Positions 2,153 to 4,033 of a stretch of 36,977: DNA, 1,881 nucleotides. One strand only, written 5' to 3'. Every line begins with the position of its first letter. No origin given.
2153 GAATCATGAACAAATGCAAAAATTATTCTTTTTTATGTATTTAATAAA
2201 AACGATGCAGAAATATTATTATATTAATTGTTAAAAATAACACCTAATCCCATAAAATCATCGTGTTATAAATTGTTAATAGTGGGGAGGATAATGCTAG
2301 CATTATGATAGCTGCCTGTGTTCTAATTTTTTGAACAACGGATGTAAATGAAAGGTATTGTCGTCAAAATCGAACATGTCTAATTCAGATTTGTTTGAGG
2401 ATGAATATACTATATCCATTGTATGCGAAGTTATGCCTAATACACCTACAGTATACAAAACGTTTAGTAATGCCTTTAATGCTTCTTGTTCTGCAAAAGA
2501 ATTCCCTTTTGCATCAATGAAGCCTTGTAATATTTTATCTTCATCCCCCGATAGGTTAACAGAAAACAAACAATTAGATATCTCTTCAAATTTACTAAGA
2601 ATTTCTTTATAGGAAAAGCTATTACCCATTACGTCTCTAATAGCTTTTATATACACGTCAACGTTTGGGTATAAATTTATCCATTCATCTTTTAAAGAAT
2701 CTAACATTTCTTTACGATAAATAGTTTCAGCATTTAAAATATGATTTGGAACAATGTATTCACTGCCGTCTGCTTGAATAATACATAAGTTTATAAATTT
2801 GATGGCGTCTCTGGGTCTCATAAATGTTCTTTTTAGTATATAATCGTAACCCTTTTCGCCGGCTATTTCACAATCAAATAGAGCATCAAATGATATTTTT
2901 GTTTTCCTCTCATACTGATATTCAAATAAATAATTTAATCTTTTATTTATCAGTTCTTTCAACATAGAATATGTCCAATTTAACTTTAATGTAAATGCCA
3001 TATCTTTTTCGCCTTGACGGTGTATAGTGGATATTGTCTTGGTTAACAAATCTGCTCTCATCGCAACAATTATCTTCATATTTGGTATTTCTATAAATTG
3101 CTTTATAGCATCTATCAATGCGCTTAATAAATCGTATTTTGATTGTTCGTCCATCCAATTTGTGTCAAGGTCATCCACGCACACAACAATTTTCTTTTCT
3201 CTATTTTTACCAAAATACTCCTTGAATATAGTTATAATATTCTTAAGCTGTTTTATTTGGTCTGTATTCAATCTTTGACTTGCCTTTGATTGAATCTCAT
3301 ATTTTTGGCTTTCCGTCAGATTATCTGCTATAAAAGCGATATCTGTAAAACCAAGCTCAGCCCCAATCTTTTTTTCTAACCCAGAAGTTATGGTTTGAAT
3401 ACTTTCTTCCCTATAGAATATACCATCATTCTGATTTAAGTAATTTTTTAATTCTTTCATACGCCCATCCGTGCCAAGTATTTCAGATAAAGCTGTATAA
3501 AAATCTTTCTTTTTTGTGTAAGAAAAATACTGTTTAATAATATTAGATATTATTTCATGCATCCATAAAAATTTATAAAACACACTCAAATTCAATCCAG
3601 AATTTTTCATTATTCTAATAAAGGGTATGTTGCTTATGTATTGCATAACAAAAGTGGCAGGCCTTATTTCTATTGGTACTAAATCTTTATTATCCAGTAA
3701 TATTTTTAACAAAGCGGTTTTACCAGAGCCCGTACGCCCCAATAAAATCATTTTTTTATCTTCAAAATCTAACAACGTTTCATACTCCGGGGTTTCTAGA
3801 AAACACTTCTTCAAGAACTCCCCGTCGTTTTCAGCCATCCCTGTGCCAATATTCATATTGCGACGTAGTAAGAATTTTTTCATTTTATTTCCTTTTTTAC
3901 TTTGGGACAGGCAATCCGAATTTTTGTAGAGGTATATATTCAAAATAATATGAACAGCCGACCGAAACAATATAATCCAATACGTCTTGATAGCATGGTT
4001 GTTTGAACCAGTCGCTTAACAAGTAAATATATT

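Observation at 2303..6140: Four-gene operon: Dam-like MTase, DpnA-like MTase, mini PD-(D/E)XK protein and an appended P-loop NTPase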

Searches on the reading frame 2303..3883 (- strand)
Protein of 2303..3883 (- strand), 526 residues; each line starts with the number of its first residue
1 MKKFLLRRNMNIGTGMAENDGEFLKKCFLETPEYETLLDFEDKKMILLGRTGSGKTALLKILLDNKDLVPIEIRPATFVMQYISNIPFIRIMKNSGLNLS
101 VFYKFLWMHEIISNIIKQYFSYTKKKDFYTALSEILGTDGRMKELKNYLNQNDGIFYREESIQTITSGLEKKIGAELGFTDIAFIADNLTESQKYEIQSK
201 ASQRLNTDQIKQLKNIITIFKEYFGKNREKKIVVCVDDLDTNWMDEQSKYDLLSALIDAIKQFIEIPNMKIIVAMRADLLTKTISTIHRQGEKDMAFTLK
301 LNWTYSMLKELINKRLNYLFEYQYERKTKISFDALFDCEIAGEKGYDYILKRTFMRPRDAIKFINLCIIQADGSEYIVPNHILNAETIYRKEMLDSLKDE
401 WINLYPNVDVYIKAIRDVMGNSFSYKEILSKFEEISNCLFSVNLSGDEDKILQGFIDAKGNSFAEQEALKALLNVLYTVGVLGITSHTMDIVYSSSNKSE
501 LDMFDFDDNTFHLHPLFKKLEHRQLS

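Call 3: search_protein_families(library=pfam, proteins=[window:2303-3883:-], max_evalue=0.1)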
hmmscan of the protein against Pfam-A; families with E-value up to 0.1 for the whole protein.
window:2303-3883:- (526 aa): 15 families
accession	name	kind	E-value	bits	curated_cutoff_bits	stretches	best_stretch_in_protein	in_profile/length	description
PF07693.20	KAP_NTPase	-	1.3e-06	28.3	20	1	52-291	30-206/293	KAP family P-loop domain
PF13191.12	AAA_16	-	1.1e-05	26.4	32.6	1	151-259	62-158/167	AAA ATPase domain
PF20720.3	nSTAND3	-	1.4e-05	25.3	27.2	0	209-301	47-137/155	Novel STAND NTPase 3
PF24389.1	ORC-CDC6-like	-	0.00029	20.1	27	1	27-62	19-52/571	ORC-CDC6-like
PF12775.13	AAA_7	-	0.00052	20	25.8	0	41-67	32-58/181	P-loop containing dynein motor region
PF24883.2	NPHP3_N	-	0.0017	19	24.8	0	27-65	5-45/164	Nephrocystin 3, N-terminal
PF00004.35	AAA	-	0.0057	17.5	21.2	0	45-79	1-35/131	ATPase family associated with various cellular activities (AAA)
PF00005.33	ABC_tran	-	0.012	16.6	25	1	42-65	11-34/137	ABC transporter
PF20703.3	nSTAND1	-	0.012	15.7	27.1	0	220-285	107-169/379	Novel STAND NTPase 1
PF13401.12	AAA_22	-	0.018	15.8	27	1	45-108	8-33/130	AAA domain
PF18371.6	FAD_SOX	-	0.022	15.5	26.5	0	197-258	20-82/104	Flavin adenine dinucleotide (FAD)-dependent sulfhydryl oxidase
PF04665.18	Pox_A32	-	0.03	14.2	22.8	0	41-64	12-35/242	Poxvirus A32 protein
PF10662.15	PduV-EutP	-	0.034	14.4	21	0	43-64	2-23/143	Ethanolamine utilisation - propanediol utilisation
PF05729.18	NACHT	-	0.067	13.5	26.7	0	45-62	3-20/167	NACHT domain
PF00252.24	Ribosomal_L16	-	0.086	13.2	27.9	0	368-420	30-83/132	Ribosomal protein L16p/L10e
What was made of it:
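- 2303..3883 (-): g4: soluble Sll1717-family (KAP/ORC-like) P-loop ATPase; an independent module, possibly a single-gene defence protein. PF07693, 28.3 bits against 20 (call 3).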

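Call 4: search_protein_families(library=padloc, proteins=[window:2303-3883:-], max_evalue=0.1)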
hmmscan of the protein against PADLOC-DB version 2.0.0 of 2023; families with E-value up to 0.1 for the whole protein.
window:2303-3883:- (526 aa): 2 families
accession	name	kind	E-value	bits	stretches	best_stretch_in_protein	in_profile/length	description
PDLC04561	PDC-M28C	-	0.0032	14.4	1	207-317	148-256/480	-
PDLC04140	mad8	-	0.0034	15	1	44-253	29-214/314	mads_8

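Call 5: search_protein_families(library=ncbifam, proteins=[window:2303-3883:-], max_evalue=0.1)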
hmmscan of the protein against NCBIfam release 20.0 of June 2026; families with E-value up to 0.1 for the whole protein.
window:2303-3883:- (526 aa): 2 families
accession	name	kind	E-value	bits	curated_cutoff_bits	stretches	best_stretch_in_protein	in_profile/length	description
NF047389.1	ATPase_Sll1717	subfamily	1.2e-68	232.3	75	1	13-519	2-452/454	P-loop ATPase, Sll1717 family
NF008364.0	PRK11160.1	equivalog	0.069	11.7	630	0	42-64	366-388/575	heme ABC transporter ATP-binding protein/permease CydC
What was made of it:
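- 2303..3883 (-): NF047389, 232 bits against a cut-off of 75 (call 5).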

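Call 7: search_solved_structures(query=window:2303-3883:-, max_evalue=1, show_alignments=1)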
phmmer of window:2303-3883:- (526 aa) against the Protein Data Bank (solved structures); distinct sequences matched with E-value up to 1: 1.
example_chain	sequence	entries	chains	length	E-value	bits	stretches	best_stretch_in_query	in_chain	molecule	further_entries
9nlj_U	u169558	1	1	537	0.84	12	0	38-64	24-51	Uup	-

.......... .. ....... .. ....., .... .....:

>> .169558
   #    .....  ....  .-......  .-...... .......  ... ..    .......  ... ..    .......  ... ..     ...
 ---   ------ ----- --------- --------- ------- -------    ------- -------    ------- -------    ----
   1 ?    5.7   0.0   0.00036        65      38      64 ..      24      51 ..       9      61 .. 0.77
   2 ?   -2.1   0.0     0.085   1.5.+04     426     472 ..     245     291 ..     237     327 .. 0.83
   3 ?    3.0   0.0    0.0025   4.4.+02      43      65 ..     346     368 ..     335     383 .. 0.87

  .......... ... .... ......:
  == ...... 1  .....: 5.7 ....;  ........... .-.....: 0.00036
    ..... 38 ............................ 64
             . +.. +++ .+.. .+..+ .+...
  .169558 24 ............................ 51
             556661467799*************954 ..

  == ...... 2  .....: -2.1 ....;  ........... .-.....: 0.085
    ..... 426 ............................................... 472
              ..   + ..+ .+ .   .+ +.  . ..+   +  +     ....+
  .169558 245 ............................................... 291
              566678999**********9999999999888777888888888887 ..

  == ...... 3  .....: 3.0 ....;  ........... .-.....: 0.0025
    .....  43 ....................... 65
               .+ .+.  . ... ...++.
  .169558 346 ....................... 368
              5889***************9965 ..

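Call 10: find_homologous_proteins(query=window:2303-3883:-, max_evalue=0.001)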
Query window:2303-3883:- (526 aa): 166 proteins with E <= 0.001 among 8000 candidates; the best 120 are listed.
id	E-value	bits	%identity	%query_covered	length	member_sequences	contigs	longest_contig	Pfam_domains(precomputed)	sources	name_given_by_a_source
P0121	0.0e+0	1140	98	100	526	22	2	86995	PF07693.21,PF13191.13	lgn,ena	-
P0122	0.0e+0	1030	87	99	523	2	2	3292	PF20720.4,PF13191.13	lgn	-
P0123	1.9e-276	936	78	99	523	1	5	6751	PF07693.21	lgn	-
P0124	5.8e-258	875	74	99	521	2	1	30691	-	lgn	-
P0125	2.0e-202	692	57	99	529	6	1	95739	-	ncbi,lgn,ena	-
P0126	2.8e-201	688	57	99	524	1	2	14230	-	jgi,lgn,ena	-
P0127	8.8e-194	663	56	99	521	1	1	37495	PF20720.4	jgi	-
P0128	2.2e-179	616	53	98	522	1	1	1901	PF07693.21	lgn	-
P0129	6.8e-172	591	53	97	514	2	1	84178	PF07693.21,PF20720.4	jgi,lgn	jgi:GTP-binding protein EngB required for normal cell division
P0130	6.0e-171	588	52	97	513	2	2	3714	PF07693.21,PF00004.36,PF20720.4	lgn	-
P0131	5.9e-170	585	53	98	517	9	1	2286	PF07693.21,PF00004.36,PF01637.25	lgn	-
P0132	2.3e-167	576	51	98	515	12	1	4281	PF07693.21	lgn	-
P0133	3.9e-164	566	52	98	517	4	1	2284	PF07693.21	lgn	-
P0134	1.9e-162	560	50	98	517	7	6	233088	PF07693.21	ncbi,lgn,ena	-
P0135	6.9e-155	535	50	99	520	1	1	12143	PF07693.21,PF24883.3,PF26341.1,PF20720.4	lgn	-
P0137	5.2e-153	529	47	98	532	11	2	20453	PF07693.21,PF00004.36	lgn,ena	-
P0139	2.6e-151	523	48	99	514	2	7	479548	PF07693.21,PF24883.3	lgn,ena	-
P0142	3.7e-149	516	48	98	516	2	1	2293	PF07693.21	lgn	-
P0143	7.1e-149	515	49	99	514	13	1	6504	PF07693.21,PF24883.3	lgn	-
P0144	1.1e-148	515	49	98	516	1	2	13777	PF07693.21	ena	-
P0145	2.0e-148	514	48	98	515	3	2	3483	PF07693.21,PF03193.23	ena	-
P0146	2.4e-148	514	47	98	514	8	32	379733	PF07693.21,PF24883.3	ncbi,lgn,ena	-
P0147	8.4e-148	512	48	99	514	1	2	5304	PF07693.21,PF24883.3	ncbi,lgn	ncbi:MAG: P-loop NTPase fold protein [Candidatus Gastranaerophilales bacterium]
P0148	4.2e-146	506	48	98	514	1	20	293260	PF07693.21,PF24883.3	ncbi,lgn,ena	-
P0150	5.6e-143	496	48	98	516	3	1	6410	PF07693.21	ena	-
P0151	6.9e-142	492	48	95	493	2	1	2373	PF07693.21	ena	-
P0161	1.2e-136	475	44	99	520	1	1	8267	PF07693.21,PF01637.25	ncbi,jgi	jgi:hypothetical protein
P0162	1.2e-136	475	44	99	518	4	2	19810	PF07693.21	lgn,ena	-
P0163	2.2e-134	467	44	98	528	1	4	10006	PF07693.21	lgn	-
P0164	1.1e-133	465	44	98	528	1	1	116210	PF07693.21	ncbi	-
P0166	9.9e-132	459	43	98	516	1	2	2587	PF07693.21,PF20720.4,PF24389.2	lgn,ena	-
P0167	4.0e-131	457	43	98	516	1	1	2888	PF07693.21,PF20720.4,PF13191.13,PF24389.2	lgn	-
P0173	1.4e-124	435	42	98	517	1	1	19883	PF07693.21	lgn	-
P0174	1.9e-121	425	40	99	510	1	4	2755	PF07693.21,PF13191.13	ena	-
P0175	1.0e-118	416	40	99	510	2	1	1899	PF07693.21,PF13191.13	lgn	-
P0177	4.1e-110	387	40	87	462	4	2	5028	PF07693.21,PF13191.13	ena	-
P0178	1.8e-107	379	53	62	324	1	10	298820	PF07693.21,PF24883.3,PF20720.4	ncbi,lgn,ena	-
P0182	7.2e-72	261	32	99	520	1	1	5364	PF07693.21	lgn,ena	-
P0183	7.4e-72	261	31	98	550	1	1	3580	PF07693.21,PF01637.25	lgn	-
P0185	1.3e-71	260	32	98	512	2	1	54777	PF07693.21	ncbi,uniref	ncbi:KAP family NTPase [Photobacterium frigidiphilum]|uniref:P-loop ATPase, Sll1717 family n=1 Tax=P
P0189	3.4e-71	259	31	98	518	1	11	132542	PF07693.21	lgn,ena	-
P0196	1.6e-70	257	31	99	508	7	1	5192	PF07693.21,PF01637.25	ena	-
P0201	5.9e-70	255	30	98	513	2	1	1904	PF07693.21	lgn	-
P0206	3.9e-69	252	42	59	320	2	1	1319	PF07693.21,PF01637.25,PF13191.13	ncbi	-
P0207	4.4e-69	252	33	97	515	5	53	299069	PF07693.21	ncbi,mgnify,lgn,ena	mgnify:CR=1 FL=1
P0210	2.9e-68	249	30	98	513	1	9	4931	PF07693.21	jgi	jgi:ABC-type transport system involved in cytochrome c biogenesis ATPase subunit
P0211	5.1e-68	249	29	98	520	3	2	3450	PF07693.21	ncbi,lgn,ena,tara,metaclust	tara:strand:- start:47 stop:1609 length:1563 start_codon:yes stop_codon:yes gene_type:complete|metac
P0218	2.8e-67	246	29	98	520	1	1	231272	PF07693.21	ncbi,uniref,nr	ncbi:P-loop ATPase, Sll1717 family [Vibrio sinaloensis]|uniref:P-loop ATPase, Sll1717 family n=1 Tax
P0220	3.1e-67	246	30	98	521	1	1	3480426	PF07693.21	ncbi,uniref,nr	ncbi:P-loop NTPase fold protein [Vibrio rhizosphaerae]|uniref:P-loop NTPase fold protein n=1 Tax=Vib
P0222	6.7e-67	245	30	98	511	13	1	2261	PF07693.21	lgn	-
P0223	9.3e-67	244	33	98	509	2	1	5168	PF07693.21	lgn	-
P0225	2.7e-66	243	29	98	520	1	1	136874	PF07693.21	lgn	-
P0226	2.9e-66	243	31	98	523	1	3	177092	PF07693.21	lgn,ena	-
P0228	6.8e-66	242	32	98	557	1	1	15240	PF07693.21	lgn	-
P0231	1.7e-64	237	30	98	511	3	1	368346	PF07693.21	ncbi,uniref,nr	uniref:P-loop ATPase, Sll1717 family n=1 Tax=Cellvibrio fontiphilus TaxID=1815559 RepID=UPI002B4BC6E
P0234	5.7e-64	235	28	98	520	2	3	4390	PF07693.21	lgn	-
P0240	1.4e-63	234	31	96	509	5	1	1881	PF07693.21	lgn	-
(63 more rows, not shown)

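Call 23: find_encoding_contigs(protein=P0121, flank=8000, max_places=4)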
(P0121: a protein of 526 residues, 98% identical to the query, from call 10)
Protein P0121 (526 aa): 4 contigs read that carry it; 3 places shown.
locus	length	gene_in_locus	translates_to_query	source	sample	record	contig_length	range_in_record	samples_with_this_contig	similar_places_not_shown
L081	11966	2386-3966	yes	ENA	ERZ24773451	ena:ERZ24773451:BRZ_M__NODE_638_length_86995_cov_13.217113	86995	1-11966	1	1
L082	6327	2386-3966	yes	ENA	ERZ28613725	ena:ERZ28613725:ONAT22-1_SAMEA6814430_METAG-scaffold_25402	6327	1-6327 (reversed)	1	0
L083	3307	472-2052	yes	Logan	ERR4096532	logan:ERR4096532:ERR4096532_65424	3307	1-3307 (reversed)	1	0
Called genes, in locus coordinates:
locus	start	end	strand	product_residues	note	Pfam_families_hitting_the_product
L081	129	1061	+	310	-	PF02086:MethyltransfD12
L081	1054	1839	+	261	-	PF01555:N6_N4_Mtase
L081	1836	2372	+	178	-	-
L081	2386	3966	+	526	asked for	PF07693:KAP_NTPase (weak), PF13191:AAA_16 (faint)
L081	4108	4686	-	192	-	PF00589:Phage_integrase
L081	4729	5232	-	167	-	PF13356:Arm-DNA-bind_3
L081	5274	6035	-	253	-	-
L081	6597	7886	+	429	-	PF03747:ADP_ribosyl_GH, PF01661:Macro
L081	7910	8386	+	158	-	-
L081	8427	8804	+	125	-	-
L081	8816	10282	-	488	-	PF01930:Cas_Cas4 (faint), PF11074:DUF2779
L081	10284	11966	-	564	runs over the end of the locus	PF07750:GcrA, PF04542:Sigma70_r2, PF04545:Sigma70_r4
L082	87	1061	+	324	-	PF02086:MethyltransfD12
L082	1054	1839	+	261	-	PF01555:N6_N4_Mtase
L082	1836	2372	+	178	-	-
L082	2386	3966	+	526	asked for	PF07693:KAP_NTPase (weak), PF13191:AAA_16 (faint)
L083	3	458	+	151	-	?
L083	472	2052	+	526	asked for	PF07693:KAP_NTPase (weak), PF13191:AAA_16 (faint)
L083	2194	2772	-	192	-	PF00589:Phage_integrase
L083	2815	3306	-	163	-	?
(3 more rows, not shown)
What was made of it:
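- The arrangement recurs in at least three further samples (L081-L083, call 23). The same four genes occur together in L081-L083 (call 23). The g4 arrangement recurs in three other samples (call 23).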

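Call 24: find_encoding_contigs(protein=P0125, flank=8000, max_places=4)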
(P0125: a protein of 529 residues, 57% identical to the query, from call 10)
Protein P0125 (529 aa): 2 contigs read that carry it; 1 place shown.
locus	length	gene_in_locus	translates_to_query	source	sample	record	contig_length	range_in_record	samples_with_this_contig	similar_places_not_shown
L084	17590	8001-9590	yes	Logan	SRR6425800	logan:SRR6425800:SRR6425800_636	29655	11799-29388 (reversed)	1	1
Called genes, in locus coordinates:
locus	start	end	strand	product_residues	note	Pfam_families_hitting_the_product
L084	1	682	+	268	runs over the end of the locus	PF00149:Metallophos (weak)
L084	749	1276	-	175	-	PF07804:HipA_C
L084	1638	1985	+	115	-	-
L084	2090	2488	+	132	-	-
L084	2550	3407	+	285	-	-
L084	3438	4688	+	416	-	-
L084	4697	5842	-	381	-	PF00145:DNA_methylase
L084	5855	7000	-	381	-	PF00145:DNA_methylase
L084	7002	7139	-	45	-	-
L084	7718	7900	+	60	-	-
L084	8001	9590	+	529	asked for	-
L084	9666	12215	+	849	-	PF28530:DUF8426, PF07728:AAA_5, PF28529:McrB_lid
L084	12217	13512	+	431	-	PF10117:McrBC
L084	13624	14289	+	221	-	-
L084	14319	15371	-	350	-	-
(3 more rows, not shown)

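Call 26: find_related_loci(query=A2, collection=metagenome_contigs, flank=8000)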
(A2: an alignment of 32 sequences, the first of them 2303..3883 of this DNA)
Query A2 (526 aa) in metagenome_contigs; peptide patterns used: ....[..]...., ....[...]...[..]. (x = any residue, [..] = any of these).
600 stretches matched a pattern (row limit reached: there are more); 249 encode a relative of the query (tblastn E <= 1e-3); the best 80 are kept; 80 distinct loci.
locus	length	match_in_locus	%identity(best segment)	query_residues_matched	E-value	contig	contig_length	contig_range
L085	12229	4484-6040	57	1-521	0e+0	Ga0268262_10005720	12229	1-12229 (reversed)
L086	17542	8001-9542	48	5-519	3e-159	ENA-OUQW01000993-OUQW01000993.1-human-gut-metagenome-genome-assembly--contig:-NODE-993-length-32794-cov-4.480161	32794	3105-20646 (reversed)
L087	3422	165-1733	47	1-522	2e-160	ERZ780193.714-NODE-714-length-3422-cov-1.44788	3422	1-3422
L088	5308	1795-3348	44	1-521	4e-146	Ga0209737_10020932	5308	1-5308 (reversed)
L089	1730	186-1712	39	5-519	6e-125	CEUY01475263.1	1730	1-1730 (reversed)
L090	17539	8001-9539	33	1-520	5e-85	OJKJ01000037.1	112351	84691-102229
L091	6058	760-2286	33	1-517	2e-84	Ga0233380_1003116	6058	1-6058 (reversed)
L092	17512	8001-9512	32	1-517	2e-81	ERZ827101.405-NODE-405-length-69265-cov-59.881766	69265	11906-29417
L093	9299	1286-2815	32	1-517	5e-81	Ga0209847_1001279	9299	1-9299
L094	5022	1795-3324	31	1-517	1e-80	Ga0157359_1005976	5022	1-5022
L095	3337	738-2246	31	8-517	1e-81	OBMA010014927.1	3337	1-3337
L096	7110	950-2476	32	1-517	5e-80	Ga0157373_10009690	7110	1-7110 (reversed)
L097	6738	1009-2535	32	1-517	1e-79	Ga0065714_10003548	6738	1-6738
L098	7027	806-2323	32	4-517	2e-79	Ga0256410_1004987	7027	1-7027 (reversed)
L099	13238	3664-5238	30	3-517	8e-79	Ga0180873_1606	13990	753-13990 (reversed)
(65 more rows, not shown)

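Call 40: predict_structure(alignment_id=A2)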
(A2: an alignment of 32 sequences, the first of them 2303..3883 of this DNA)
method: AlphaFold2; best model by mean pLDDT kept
length: 526 residues; sequences in the alignment: 32
mean_pLDDT: 87.6   pTM: 0.85
mean pLDDT of the five models: 87.6, 87.3, 86.1, 85.9, 84.8
residues with pLDDT >= 90: 282; 70-90: 211; 50-70: 28; < 50: 5
segments of 3 or more residues with pLDDT < 50: 522-526
pLDDT, mean of each block of 10 residues (from residue 1): 79 82 90 94 93 93 93 86 80 84 91 89 70 86 87 73 82 80 71 83 85 93 86 93 83 94 93 92 87 88 94 93 79 93 94 94 97 93 96 93 89 94 94 93 69 90 95 95 87 87 90 92 46
secondary structure, 60 per line:
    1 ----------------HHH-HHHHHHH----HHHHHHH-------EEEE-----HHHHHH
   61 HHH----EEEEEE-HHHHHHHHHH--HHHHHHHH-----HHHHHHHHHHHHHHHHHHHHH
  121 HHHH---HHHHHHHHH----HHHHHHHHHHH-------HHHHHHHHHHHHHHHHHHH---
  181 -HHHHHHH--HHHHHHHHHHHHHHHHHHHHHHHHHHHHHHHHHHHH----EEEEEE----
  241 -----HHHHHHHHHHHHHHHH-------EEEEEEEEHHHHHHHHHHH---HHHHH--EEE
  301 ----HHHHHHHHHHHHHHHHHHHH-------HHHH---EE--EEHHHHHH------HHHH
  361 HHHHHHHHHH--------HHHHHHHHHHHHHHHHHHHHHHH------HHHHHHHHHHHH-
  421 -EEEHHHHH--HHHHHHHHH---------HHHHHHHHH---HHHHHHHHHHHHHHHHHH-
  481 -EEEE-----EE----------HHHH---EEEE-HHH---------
elements in order: H21-27 H32-38 E46-49 H55-63 E68-73 H75-84 H87-94 H100-124 H128-136 H141-151 H159-177 H182-188 H191-226 E231-236 H246-261 E269-276 H277-287 H291-295 E298-300 H305-324 H332-335 H345-350 H357-370 H379-401 H408-419 E422-424 H425-429 H432-440 H450-458 H462-479 E482-485 H503-506 E510-513
